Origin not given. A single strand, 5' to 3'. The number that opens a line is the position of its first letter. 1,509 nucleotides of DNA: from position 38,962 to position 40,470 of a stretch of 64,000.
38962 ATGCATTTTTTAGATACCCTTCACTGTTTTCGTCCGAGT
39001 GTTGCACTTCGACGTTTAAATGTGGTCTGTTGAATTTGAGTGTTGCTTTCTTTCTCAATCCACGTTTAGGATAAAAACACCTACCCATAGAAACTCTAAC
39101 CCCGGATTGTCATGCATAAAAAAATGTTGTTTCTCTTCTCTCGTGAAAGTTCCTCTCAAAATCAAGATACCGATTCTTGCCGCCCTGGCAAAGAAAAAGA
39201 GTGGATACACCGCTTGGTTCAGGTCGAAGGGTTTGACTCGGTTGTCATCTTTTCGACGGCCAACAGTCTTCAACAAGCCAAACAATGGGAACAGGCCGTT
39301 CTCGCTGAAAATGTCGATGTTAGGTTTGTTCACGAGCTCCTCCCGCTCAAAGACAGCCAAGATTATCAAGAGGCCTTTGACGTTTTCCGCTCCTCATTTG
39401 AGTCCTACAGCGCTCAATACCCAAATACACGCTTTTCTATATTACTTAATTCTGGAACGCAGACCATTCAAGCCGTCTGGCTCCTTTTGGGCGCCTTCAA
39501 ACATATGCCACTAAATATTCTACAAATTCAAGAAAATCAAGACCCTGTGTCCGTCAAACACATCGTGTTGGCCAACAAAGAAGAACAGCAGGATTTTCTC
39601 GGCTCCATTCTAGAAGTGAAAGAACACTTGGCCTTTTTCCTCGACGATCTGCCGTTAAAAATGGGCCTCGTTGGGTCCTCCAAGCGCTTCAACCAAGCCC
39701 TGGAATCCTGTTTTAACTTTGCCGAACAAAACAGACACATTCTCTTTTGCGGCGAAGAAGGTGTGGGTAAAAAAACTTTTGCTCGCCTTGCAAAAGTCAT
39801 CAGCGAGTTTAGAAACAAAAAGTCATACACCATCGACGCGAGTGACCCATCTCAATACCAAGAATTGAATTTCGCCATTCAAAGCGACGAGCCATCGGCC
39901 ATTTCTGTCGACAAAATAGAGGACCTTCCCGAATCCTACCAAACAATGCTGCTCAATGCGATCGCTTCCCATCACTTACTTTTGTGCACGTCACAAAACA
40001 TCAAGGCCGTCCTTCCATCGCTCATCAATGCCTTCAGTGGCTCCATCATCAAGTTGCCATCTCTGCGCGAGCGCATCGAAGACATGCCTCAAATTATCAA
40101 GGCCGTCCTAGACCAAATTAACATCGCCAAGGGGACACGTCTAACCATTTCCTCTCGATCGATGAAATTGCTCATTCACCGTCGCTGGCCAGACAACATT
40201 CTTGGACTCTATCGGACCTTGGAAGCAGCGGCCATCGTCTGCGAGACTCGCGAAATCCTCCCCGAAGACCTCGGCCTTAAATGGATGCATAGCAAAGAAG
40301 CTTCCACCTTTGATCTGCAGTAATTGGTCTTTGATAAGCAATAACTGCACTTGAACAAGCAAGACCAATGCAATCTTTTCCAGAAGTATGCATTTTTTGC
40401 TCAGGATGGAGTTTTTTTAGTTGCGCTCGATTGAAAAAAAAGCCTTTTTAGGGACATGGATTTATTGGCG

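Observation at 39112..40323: Orphan RtcR-like protein: CARF-type sensor domain fused to a catalytically degenerate AAA+ domain lacking GAFTGA and HTH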

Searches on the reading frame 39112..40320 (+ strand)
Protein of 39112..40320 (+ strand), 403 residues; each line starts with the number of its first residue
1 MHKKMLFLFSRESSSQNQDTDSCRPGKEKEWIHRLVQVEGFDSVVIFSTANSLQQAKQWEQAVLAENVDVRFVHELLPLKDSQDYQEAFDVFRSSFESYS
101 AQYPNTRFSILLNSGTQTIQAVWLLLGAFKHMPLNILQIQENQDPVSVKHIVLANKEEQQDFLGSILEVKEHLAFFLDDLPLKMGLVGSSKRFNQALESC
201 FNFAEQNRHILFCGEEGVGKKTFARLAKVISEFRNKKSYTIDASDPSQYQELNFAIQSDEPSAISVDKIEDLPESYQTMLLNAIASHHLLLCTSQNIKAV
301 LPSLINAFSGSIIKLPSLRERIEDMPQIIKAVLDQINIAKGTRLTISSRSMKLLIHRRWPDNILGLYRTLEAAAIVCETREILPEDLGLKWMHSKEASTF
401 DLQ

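Call 3: search_protein_families(library=pfam, proteins=[window:39112-40320:+], max_evalue=10)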
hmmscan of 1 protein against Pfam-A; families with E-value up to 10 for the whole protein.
window:39112-40320:+ (403 aa): 11 families
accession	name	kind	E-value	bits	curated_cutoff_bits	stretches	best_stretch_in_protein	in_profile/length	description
PF25601.1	AAA_lid_14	-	2e-11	44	27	1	319-396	1-79/87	AAA+ ATPase lid domain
PF00158.32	Sigma54_activat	-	2e-07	31.3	20.2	2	186-244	1-59/168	Sigma-54 interaction domain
PF14532.12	Sigma54_activ_2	-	0.00026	21.7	25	1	192-318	9-138/138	Sigma-54 interaction domain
PF06956.16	RtcR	-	0.00093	19.1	23.1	1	48-142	47-141/183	Regulator of RNA terminal phosphate cyclase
PF01665.21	Rota_NSP3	-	0.0037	16.8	25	1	154-210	27-84/311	Rotavirus non-structural protein NSP3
PF22362.1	Ago_MID_bact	-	0.013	16.1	27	1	188-333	11-156/172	Argonaute, middle domain, bacteria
PF20720.3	nSTAND3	-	0.015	15.5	27.2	1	195-246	5-54/155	Novel STAND NTPase 3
PF22208.1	Cas_Csm6_CARF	-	0.016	15.3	27.5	1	79-143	9-73/106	Cas_Csm6 CARF domain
PF19037.6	Fuz_longin_2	-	0.12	13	23.8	1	5-62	32-95/98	Second Longin domain of FUZ, MON1 and HPS1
PF05496.18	RuvB_N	-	0.16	12.1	27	1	197-289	23-113/159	Holliday junction DNA helicase RuvB P-loop domain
PF07728.20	AAA_5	-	0.18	12.2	22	1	209-257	1-47/139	AAA domain (dynein-related subfamily)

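Call 4: search_protein_families(library=ncbifam, proteins=[window:39112-40320:+], max_evalue=10)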
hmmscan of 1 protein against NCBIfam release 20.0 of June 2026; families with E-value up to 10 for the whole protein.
window:39112-40320:+ (403 aa): 30 families (the best 25 are shown)
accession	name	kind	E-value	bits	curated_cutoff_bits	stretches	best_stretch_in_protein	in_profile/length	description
NF038308.1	RNA_repair_RtcR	equivalog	1.7e-17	63.5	650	3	43-226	43-223/530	RNA repair transcriptional activator RtcR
TIGR01817.1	nifA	equivalog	1.1e-16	60.8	528.85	2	313-390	364-441/534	nif-specific transcriptional activator NifA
NF008485.2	PRK11388.1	equivalog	6.8e-15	54.4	551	2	310-392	494-576/643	dihydroxyacetone kinase operon transcriptional regulator DhaR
NF041552.1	TF_PrdR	equivalog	1.6e-13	49.8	795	2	313-394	435-517/577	sigma-54 dependent transcriptional regulator PrdR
TIGR02915.1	PEP_resp_reg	equivalog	5.5e-12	45.3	502.6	2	312-398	306-393/445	PEP-CTERM-box response regulator transcription factor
NF047793.1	ResRegPgtA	equivalog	2.5e-11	43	650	1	182-375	138-341/414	two-component system response regulator PgtA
NF051870.1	NAssimRespRegNtrX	equivalog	2.6e-10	39.8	600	2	313-378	303-369/452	nitrogen assimilation response regulator NtrX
NF049963.1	RespRegFlgRCampy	domain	3e-10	39.6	750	2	313-397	302-387/429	fla regulon two-component system response regulator FlgR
NF007689.0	PRK10365.1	equivalog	9.7e-10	37.8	760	2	302-380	296-375/441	sigma-54-dependent response regulator transcription factor ZraR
NF041906.1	V4R_TF_MobR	exception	1.1e-08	34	999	2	313-380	400-468/544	phenol degradation transcriptional regulator MobR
TIGR02974.1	phageshock_pspF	equivalog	4.2e-08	32.8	443.55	2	304-379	158-235/336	phage shock protein operon transcriptional activator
NF003451.0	PRK05022.1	equivalog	6.8e-08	31.7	476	2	313-381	358-427/512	nitric oxide reductase transcriptional regulator NorR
TIGR01818.1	ntrC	equivalog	3.6e-07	29.3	558.6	1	313-391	302-381/463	nitrogen regulation protein NR(I)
NF011958.0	PRK15429.1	equivalog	2.3e-06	26.5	830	1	313-377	547-612/692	formate hydrogenlyase transcriptional activator FlhA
NF011695.0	PRK15115.1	equivalog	4.5e-06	25.7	763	1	313-375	303-366/445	two-component system response regulator GlrR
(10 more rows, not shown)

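Call 5: search_protein_families(library=padloc, proteins=[window:39112-40320:+], max_evalue=10)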
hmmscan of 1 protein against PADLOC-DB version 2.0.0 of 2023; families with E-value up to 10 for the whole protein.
window:39112-40320:+ (403 aa): 9 families
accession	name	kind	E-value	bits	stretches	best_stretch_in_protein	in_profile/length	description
PDLC01995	RtcR_PspF2--CARF_AAA_HTH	-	1e-30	105.3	2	17-232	10-215/481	-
PDLC01993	RtcR--CARF_AAA_HTH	-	3.8e-15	53.3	3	42-237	40-231/523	-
PDLC01994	RtcR_PspF1--CARF_AAA_HTH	-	8.3e-13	46.2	2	54-238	46-212/468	-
PDLC01803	CARF1--CARF_HEPN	-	0.00079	16.5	1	42-144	32-135/426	-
PDLC01031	Csx1/Csm6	-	0.001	16.6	1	41-141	25-116/357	CARF+HEPN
PDLC01315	Csx1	-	0.0012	16.1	1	42-124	13-80/329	CAS-III; associated_signaling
PDLC01797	CARF1--CARF_HEPN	-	0.0062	13.6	1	78-140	75-137/428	-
PDLC00305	PtuA1|PtuA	-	0.012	12.9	1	211-278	27-95/392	AAA ATPase domain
PDLC01639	Csx1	-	0.015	12.4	1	42-133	13-95/361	CAS-III; associated_signaling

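Call 6: search_solved_structures(query=window:39112-40320:+, max_evalue=10, show_alignments=3)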
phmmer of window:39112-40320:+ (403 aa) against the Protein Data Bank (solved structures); distinct sequences matched with E-value up to 10: 30.
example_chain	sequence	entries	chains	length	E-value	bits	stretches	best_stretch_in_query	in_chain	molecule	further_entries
9qq6_C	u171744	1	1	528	2.6e-09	40.1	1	312-385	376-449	Nif-specific regulatory protein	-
6iy8_A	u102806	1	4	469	2.2e-06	30.5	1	305-382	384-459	Positive regulator CapR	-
1ojl_A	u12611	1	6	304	7.7e-06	28.7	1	309-383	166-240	TRANSCRIPTIONAL REGULATORY PROTEIN ZRAR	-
6jdl_A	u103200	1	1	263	2.6e-05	26.9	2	313-381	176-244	Nitrogen assimilation regulatory protein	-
6j7e_A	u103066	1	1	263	2.7e-05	26.9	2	313-381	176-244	Nitrogen assimilation regulatory protein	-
6jdi_A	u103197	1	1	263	2.8e-05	26.9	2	313-381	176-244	Nitrogen assimilation regulatory protein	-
7ejw_C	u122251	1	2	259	3.1e-05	26.7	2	313-377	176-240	Transcriptional regulator FleQ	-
5exp_A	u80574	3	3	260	3.3e-05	26.6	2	313-377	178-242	Transcriptional regulator FleQ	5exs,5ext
26jl_A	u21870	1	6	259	5e-05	26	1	305-377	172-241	Flagellar regulatory protein A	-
5exx_A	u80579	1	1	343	5.9e-05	25.8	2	313-382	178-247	Transcriptional regulator FleQ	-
5m7n_A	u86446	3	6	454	7.6e-05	25.4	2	304-376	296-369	Nitrogen assimilation regulatory protein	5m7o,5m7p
2bjv_A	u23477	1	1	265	0.0001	25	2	302-374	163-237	PSP OPERON TRANSCRIPTIONAL ACTIVATOR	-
8pb9_D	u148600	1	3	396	0.0001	25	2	313-377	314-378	Transcriptional regulator FleQ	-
8p53_C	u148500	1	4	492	0.00015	24.5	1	313-382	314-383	Transcriptional regulator FleQ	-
2c9c_A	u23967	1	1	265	0.00031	23.4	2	303-374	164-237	PSP OPERON TRANSCRIPTIONAL ACTIVATOR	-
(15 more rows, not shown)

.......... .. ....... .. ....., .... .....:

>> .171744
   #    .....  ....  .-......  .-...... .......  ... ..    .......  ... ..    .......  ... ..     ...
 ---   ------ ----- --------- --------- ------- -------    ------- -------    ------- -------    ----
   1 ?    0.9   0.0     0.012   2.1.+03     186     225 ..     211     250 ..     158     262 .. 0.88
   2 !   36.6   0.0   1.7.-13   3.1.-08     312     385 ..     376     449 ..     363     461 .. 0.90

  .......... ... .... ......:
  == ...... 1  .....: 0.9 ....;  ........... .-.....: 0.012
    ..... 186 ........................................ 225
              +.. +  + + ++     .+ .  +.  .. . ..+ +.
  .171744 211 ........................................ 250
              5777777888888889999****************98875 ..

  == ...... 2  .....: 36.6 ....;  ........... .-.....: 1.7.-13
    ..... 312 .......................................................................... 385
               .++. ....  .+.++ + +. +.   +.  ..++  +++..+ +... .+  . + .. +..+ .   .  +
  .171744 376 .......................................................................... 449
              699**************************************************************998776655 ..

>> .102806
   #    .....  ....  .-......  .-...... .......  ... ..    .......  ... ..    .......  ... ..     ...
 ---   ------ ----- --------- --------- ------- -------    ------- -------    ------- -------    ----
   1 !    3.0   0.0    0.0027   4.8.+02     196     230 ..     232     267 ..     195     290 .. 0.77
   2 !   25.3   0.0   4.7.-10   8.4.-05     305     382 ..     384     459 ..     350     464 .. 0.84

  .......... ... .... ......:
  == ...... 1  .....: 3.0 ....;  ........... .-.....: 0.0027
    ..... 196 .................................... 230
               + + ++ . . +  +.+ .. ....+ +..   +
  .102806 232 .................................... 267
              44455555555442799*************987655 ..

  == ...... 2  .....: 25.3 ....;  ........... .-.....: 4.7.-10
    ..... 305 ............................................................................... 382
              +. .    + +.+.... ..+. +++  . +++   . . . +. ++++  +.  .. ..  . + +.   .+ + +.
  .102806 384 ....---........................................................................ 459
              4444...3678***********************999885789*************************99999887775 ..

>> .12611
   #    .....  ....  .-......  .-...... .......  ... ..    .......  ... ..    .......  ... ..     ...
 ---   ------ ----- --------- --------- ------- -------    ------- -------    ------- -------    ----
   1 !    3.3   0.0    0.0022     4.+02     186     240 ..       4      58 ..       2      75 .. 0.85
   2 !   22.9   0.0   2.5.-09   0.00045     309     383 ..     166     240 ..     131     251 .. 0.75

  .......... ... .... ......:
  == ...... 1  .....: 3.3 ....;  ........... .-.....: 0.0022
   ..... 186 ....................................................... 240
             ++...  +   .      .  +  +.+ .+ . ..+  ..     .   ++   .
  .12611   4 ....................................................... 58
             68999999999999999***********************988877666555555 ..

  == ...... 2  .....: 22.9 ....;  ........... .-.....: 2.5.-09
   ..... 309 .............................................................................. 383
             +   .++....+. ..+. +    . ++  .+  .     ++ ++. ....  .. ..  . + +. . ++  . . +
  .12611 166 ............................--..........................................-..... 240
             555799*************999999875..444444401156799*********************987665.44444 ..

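Call 7: find_homologous_proteins(query=window:39112-40320:+)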
Query window:39112-40320:+ (403 aa): 10 proteins with E <= 0.001 among 3443 candidates.
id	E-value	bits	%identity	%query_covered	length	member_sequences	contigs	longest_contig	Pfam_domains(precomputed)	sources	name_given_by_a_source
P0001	5.6e-261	883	100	99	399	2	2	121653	PF00158.33,PF25601.2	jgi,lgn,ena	-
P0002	1.3e-9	56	25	50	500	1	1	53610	PF13185.13,PF00158.33,PF07724.21,PF25601.2,PF01590.33,PF02954.26,PF13492.13,PF14532.13,PF07728.21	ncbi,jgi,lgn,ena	-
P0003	2.0e-9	55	21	86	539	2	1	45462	PF00158.33,PF07724.21,PF25601.2,PF02954.26,PF00004.36,PF14532.13,PF07728.21,PF01078.28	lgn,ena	-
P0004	6.8e-8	50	27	50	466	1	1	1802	PF00158.33,PF25601.2,PF02954.26,PF00004.36,PF14532.13,PF07728.21,PF00072.31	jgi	jgi:two-component system response regulator HydG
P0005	1.4e-6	46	24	48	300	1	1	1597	PF00158.33,PF25601.2,PF00004.36,PF14532.13,PF07728.21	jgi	-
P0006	1.4e-5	43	27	54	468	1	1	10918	PF00158.33,PF25601.2,PF02954.26,PF14532.13,PF07728.21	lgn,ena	-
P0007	4.7e-5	41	25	69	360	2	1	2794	PF00158.33,PF07724.21,PF25601.2,PF02954.26,PF00004.36,PF14532.13,PF07728.21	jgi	-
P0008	5.9e-5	41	27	52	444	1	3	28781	PF00158.33,PF07724.21,PF25601.2,PF02954.26,PF00004.36,PF14532.13,PF07728.21,PF00072.31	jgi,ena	-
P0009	1.6e-4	39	25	56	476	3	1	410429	PF00158.33,PF25601.2,PF02954.26,PF14532.13,PF07728.21,PF06490.18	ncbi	ncbi:sigma-54 dependent transcriptional regulator [Spongorhabdus nitratireducens]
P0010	2.1e-4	39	26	48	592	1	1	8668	PF00158.33,PF00498.32,PF25601.2,PF16697.11,PF00004.36,PF14532.13,PF07728.21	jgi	jgi:DNA-binding NtrC family response regulator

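Call 10: find_encoding_contigs(protein=P0001, flank=10000, max_places=6)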
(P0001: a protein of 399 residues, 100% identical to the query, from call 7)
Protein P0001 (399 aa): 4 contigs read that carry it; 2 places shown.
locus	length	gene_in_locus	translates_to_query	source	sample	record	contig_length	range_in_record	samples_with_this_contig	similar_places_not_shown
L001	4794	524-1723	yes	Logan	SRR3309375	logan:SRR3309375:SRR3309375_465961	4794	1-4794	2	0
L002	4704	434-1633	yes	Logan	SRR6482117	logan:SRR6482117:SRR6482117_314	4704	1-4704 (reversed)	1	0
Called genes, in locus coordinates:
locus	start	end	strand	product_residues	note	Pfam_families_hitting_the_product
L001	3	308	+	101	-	?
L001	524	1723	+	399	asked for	PF00158:Sigma54_activat (faint), PF25601:AAA_lid_14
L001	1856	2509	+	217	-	PF09335:VTT_dom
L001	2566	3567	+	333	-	PF12710:HAD (faint)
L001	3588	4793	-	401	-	?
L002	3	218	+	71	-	?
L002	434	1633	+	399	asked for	PF00158:Sigma54_activat (faint), PF25601:AAA_lid_14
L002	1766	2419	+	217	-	PF09335:VTT_dom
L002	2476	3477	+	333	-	PF12710:HAD (faint)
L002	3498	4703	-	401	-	?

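Call 17: search_protein_representatives(protein=window:39112-40320:+)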
Query: 403 residues. Proteins with E-value up to 0.001 (for the whole library): 3139; up to 1e-10: 42; up to 1e-30: 1. The best 150 are listed.
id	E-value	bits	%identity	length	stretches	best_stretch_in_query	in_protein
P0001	1.8e-261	883.1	100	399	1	5-403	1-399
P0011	1.6e-23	100.1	30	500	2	28-245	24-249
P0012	2.3e-22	96.3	28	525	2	34-250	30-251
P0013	4.5e-18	82.1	30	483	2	34-231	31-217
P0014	1.9e-17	80.1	25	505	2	306-399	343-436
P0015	3.4e-17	79.2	28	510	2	32-239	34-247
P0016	4.0e-16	75.7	29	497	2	33-231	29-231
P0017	9.2e-16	74.5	25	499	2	39-243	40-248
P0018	9.4e-16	74.5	29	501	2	41-239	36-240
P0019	1.3e-15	74.0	26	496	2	34-243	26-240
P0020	2.0e-15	73.5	33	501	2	170-244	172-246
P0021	3.1e-15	72.8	29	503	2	32-230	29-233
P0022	4.0e-15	72.4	25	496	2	7-242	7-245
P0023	2.3e-14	70.0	26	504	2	41-238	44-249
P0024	3.7e-14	69.2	26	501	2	36-232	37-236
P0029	3.8e-13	65.9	27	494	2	33-245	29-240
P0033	1.1e-12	64.4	25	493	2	36-242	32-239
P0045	9.7e-12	61.3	26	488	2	37-245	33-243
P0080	1.3e-09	54.3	27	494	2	31-228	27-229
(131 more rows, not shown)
